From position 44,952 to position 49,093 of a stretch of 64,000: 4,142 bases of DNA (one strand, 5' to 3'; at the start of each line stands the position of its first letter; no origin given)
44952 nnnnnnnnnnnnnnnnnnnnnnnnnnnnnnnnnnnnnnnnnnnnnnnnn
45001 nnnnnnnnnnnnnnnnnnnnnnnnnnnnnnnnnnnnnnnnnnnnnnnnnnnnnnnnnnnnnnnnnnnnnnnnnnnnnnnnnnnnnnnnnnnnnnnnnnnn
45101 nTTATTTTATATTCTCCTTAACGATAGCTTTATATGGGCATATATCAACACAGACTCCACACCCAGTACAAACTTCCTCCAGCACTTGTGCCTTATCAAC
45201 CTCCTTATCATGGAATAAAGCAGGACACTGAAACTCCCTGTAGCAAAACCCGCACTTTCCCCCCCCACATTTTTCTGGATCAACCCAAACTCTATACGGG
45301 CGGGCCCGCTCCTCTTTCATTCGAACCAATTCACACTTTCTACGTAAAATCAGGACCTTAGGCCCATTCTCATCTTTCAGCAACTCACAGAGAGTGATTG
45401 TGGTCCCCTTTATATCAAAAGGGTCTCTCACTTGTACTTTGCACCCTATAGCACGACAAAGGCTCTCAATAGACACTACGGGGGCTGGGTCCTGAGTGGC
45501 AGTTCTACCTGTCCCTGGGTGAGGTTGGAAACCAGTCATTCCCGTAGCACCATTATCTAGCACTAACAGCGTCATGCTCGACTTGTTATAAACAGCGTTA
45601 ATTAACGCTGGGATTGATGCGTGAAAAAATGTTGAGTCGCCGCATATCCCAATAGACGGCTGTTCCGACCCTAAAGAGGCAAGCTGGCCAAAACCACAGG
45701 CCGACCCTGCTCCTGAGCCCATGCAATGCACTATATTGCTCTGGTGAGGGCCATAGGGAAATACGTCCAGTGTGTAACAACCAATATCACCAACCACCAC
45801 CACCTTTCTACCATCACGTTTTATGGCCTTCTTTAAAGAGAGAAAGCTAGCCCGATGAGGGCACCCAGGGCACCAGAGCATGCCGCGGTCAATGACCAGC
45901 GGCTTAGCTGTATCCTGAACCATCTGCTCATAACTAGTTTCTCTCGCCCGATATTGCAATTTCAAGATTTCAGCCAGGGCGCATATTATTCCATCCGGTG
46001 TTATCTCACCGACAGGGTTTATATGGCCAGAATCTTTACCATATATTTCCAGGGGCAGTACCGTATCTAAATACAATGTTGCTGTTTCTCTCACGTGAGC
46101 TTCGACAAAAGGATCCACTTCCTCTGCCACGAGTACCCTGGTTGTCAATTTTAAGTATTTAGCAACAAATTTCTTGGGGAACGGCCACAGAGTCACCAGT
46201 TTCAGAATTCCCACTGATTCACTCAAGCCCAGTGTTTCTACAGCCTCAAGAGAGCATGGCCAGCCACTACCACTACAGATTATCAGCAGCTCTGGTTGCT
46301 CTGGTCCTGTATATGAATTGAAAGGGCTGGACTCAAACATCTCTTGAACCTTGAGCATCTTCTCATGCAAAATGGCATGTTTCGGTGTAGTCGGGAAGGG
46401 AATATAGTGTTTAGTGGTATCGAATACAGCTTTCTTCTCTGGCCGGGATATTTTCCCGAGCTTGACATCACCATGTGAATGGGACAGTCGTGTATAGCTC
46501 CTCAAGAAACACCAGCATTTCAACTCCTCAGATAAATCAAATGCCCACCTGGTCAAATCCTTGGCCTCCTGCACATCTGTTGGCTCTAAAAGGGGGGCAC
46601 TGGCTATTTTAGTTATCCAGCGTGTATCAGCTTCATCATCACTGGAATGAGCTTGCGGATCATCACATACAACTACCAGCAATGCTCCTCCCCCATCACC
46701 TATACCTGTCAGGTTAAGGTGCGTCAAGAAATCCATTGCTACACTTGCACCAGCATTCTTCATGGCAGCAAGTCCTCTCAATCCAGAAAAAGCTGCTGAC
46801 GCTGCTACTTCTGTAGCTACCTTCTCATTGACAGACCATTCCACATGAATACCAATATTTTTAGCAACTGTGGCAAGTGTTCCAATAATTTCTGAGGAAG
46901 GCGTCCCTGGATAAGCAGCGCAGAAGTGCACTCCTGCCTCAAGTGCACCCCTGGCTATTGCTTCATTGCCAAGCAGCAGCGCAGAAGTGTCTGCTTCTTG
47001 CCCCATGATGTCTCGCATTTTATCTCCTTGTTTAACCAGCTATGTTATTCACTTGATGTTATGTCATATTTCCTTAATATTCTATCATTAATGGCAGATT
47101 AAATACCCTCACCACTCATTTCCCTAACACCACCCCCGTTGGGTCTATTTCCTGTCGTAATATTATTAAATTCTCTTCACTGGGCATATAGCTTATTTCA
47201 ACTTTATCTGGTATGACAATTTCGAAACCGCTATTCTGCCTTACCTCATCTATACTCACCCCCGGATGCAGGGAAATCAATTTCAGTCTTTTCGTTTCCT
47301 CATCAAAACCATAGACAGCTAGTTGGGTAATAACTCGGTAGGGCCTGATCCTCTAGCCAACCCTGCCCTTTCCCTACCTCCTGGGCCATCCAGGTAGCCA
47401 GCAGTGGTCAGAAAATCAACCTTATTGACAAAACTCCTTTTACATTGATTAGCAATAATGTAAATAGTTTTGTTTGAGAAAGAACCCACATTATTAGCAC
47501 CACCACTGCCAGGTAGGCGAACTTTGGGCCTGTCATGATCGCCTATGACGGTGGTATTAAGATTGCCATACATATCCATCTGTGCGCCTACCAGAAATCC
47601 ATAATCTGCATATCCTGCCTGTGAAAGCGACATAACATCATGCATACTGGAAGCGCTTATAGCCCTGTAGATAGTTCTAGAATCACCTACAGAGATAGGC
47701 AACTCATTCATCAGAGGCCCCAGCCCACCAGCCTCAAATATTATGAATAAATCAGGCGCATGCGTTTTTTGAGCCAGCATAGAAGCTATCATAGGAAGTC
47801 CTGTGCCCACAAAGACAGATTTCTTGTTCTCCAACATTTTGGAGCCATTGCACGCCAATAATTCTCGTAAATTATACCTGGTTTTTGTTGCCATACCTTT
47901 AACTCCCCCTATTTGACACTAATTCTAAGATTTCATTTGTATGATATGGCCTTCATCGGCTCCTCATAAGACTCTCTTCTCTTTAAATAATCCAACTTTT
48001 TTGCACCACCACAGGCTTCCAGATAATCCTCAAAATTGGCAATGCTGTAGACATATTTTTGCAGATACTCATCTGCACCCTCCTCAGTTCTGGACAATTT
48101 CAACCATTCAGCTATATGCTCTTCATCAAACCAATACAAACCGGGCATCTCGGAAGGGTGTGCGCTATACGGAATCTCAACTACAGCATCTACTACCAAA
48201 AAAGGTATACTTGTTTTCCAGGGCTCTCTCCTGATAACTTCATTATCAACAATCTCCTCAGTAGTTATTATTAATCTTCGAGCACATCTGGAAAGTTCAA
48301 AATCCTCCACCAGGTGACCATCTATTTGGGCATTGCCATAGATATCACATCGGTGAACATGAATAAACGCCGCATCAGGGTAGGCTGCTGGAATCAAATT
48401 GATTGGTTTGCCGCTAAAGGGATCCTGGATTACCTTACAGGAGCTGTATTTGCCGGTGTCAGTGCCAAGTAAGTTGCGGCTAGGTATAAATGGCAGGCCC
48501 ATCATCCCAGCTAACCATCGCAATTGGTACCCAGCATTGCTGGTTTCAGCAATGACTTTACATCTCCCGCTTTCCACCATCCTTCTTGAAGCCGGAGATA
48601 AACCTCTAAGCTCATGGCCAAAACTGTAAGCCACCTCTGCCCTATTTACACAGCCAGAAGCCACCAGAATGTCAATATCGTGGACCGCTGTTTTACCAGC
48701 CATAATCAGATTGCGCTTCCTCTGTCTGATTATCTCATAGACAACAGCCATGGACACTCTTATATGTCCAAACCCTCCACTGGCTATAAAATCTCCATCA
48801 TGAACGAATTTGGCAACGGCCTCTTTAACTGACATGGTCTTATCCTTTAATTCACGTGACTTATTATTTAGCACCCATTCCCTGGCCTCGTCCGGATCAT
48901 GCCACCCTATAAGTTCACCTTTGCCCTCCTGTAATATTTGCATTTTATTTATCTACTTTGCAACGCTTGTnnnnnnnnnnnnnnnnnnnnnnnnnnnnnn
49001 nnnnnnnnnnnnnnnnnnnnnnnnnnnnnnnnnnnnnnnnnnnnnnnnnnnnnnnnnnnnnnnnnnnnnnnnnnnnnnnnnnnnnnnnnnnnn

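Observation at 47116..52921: BKACE-centred catabolic cluster of unknown substrate (CoA-transferase A/B, BKACE, extended-SDR dehydrogenase, panB, unknown 317-aa protein)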

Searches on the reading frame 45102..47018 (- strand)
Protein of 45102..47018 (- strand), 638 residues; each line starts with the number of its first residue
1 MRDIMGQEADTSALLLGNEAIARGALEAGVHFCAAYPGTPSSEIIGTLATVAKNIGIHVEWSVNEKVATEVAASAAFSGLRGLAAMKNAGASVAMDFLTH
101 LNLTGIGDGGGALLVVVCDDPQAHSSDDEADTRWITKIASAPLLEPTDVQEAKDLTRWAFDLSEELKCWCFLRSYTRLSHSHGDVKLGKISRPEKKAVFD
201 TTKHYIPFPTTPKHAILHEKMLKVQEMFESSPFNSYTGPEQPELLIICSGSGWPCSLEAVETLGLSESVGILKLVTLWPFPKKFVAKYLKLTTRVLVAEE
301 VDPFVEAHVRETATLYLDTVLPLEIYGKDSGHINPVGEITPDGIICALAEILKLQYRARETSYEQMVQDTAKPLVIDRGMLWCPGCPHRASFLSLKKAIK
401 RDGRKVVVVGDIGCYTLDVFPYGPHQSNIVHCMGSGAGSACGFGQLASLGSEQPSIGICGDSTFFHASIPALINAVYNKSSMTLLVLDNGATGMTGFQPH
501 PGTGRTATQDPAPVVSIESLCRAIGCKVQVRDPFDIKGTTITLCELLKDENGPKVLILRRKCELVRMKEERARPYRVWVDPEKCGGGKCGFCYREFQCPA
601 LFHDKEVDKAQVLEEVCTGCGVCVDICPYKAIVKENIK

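Call 6: search_protein_families(library=pfam, proteins=[window:45102-47018:-], max_evalue=0.01)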
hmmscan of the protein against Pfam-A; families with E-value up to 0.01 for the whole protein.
window:45102-47018:- (638 aa): 14 families
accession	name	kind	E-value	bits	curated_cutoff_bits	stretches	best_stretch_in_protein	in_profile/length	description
PF02775.26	TPP_enzyme_C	-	9.9e-19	68.1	21.9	1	411-535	1-132/151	Thiamine pyrophosphate enzyme, C-terminal TPP binding domain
PF01855.24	POR_N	-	8.6e-09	35.9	27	1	24-95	2-76/231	Pyruvate flavodoxin/ferredoxin oxidoreductase, thiamine diP-bdg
PF12837.12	Fer4_6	-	1.5e-06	28.3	25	1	610-632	2-24/24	4Fe-4S binding domain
PF00037.32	Fer4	-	2e-06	27.8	21.1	1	612-632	3-23/24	4Fe-4S binding domain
PF12797.12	Fer4_2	-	5.3e-06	26.5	24.5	1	614-629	7-22/22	4Fe-4S binding domain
PF17147.9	PFOR_II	-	8.7e-06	26.5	27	1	243-300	2-60/102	Pyruvate:ferredoxin oxidoreductase core domain II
PF13237.11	Fer4_10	-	7.8e-05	23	25.5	1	577-628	2-53/53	4Fe-4S dicluster domain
PF14697.11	Fer4_21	-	7.9e-05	23.2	35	1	579-632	3-57/59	4Fe-4S dicluster domain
PF02780.25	Transketolase_C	-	0.00011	22.5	25.9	1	240-304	8-73/124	Transketolase, C-terminal domain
PF25160.1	LdpA_Fe-S-bd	-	0.00019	21.6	27.6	1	605-635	16-46/49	LdpA Fe-S cluster-binding domain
PF12800.12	Fer4_4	-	0.0003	21.3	24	1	615-630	2-17/17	4Fe-4S binding domain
PF12838.12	Fer4_7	-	0.0012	19.7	27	1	588-631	4-52/52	4Fe-4S dicluster domain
PF13187.11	Fer4_9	-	0.0043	17.5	27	0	588-632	4-52/52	4Fe-4S dicluster domain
PF13484.11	Fer4_16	-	0.0075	17.5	30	1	617-635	2-20/66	4Fe-4S double cluster binding domain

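Call 7: search_protein_families(library=ncbifam, proteins=[window:45102-47018:-], max_evalue=0.01)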
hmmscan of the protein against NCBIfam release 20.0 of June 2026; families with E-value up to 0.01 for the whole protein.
window:45102-47018:- (638 aa): 35 families (the best 25 are shown)
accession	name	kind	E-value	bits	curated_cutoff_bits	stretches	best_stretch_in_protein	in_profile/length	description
TIGR03336.1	IOR_alpha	equivalog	2e-174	581.2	650.9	1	13-632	3-595/595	indolepyruvate ferredoxin oxidoreductase subunit alpha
NF009589.0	PRK13030.1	subfamily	4.8e-38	130.5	816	1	70-503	108-548/1170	indolepyruvate ferredoxin oxidoreductase family protein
TIGR03710.1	OAFO_sf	subfamily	8.3e-25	87.4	482.75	2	7-85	188-266/561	2-oxoacid:acceptor oxidoreductase subunit alpha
NF009588.0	PRK13029.1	subfamily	1.7e-21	75.9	952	1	70-502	108-563/1196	indolepyruvate ferredoxin oxidoreductase family protein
NF006412.0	PRK08659.1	equivalog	1.8e-20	73.5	411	2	11-212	4-211/378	2-oxoacid:acceptor oxidoreductase subunit alpha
NF005507.0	PRK07119.1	subfamily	1.2e-17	63.8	399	1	12-338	4-340/352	3-methyl-2-oxobutanoate dehydrogenase subunit VorB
NF007206.0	PRK09627.1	equivalog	5.7e-13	48.5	579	1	17-211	8-210/375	2-oxoglutarate synthase subunit alpha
NF041170.1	Oxoac_fdxalpha_Archa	equivalog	3.1e-07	29.1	800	1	233-299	511-579/636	2-oxoacid:ferredoxin oxidoreductase subunit alpha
NF008820.0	PRK11866.1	equivalog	7.5e-07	28.8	402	1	374-534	9-167/287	2-oxoacid ferredoxin oxidoreductase subunit beta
NF009945.0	PRK13409.1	equivalog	8.8e-06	24.7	469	1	580-632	13-66/592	ribosome biogenesis/translation initiation ATPase RLI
NF040770.1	hetero_SS_HdrA2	exception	1.4e-05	23.5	1100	1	561-636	556-627/777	CoB-CoM heterodisulfide reductase HdrA2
TIGR02700.1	flavo_MJ0208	hypoth_equivalog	2.5e-05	23.6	251.35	1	573-634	141-196/234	dihydromethanopterin reductase (acceptor)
TIGR02179.1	PorD_KorD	subfamily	5.7e-05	23.1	60.05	1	574-634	17-74/78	2-oxoacid:acceptor oxidoreductase, delta subunit, pyruvate/2-ketoisovalerate family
TIGR01944.1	rnfB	subfamily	6.5e-05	22.6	68.7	1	567-634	98-162/190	RnfABCDGE type electron transport complex subunit B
TIGR03846.1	sulfopy_beta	equivalog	0.0001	22.3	221.5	1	403-520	12-128/182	sulfopyruvate decarboxylase subunit beta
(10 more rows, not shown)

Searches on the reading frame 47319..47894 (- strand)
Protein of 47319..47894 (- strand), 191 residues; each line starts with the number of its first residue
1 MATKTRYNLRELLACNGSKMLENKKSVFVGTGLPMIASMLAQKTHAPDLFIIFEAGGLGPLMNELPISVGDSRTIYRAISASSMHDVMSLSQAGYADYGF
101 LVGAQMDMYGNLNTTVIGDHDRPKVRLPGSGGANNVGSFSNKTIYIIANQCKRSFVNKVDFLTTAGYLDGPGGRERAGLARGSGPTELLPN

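Call 6: search_protein_families(library=pfam, proteins=[window:47319-47894:-], max_evalue=0.01)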
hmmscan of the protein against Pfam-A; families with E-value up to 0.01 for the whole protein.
window:47319-47894:- (191 aa): 1 family
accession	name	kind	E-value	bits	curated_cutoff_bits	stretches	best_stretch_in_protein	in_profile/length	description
PF01144.29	CoA_trans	-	1.8e-22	80.3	23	1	19-175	10-181/217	Coenzyme A transferase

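Call 7: search_protein_families(library=ncbifam, proteins=[window:47319-47894:-], max_evalue=0.01)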
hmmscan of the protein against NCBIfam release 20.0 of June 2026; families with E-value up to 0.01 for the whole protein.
window:47319-47894:- (191 aa): 0 families

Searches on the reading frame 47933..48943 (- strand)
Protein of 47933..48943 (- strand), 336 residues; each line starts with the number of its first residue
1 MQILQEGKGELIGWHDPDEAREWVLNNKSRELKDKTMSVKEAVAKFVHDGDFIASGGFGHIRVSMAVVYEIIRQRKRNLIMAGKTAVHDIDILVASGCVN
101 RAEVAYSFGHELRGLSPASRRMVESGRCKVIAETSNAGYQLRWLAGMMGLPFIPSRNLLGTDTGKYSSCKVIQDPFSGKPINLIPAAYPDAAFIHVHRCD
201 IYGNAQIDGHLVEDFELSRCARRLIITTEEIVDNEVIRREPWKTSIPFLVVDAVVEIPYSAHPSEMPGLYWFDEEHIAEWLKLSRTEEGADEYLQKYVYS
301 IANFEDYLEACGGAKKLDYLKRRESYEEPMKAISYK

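Call 6: search_protein_families(library=pfam, proteins=[window:47933-48943:-], max_evalue=0.01)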
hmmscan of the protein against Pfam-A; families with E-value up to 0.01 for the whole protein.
window:47933-48943:- (336 aa): 1 family
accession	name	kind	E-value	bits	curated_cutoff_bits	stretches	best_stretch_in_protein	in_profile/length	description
PF01144.29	CoA_trans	-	2.6e-33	115.7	23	1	37-256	2-216/217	Coenzyme A transferase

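Call 7: search_protein_families(library=ncbifam, proteins=[window:47933-48943:-], max_evalue=0.01)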
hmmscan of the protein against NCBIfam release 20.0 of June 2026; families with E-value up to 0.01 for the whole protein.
window:47933-48943:- (336 aa): 2 families
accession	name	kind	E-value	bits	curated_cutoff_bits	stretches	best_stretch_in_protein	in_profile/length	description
TIGR02429.1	pcaI_scoA_fam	subfamily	2.8e-05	23.6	128.5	1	34-257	3-219/222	3-oxoacid CoA-transferase subunit A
NF007394.0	PRK09920.1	equivalog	0.0048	16.5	315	0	33-101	2-72/219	acetate CoA-transferase subunit alpha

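Call 94: search_solved_structures(query=window:47933-48943:-, max_evalue=0.001)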
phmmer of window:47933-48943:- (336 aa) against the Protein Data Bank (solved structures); distinct sequences matched with E-value up to 0.001: 6.
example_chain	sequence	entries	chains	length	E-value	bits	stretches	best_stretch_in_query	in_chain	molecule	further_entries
1poi_A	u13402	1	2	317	2.4e-44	155.2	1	35-316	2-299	GLUTACONATE COENZYME A-TRANSFERASE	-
5mzw_A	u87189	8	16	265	5.6e-29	104.6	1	37-294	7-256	Glutaconate CoA-transferase family, subunit A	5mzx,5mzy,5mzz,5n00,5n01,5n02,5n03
6coj_A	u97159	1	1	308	7.3e-15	58.2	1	31-307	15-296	Probable CoA-transferase alpha subunit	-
6co6_A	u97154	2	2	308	1.1e-14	57.7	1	31-307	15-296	Probable CoA-transferase alpha subunit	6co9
6con_A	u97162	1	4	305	7.6e-13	51.6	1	32-300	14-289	CoA-transferase subunit alpha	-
5dbn_A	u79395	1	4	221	0.00097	21.7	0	32-234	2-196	Acetate CoA-transferase subunit alpha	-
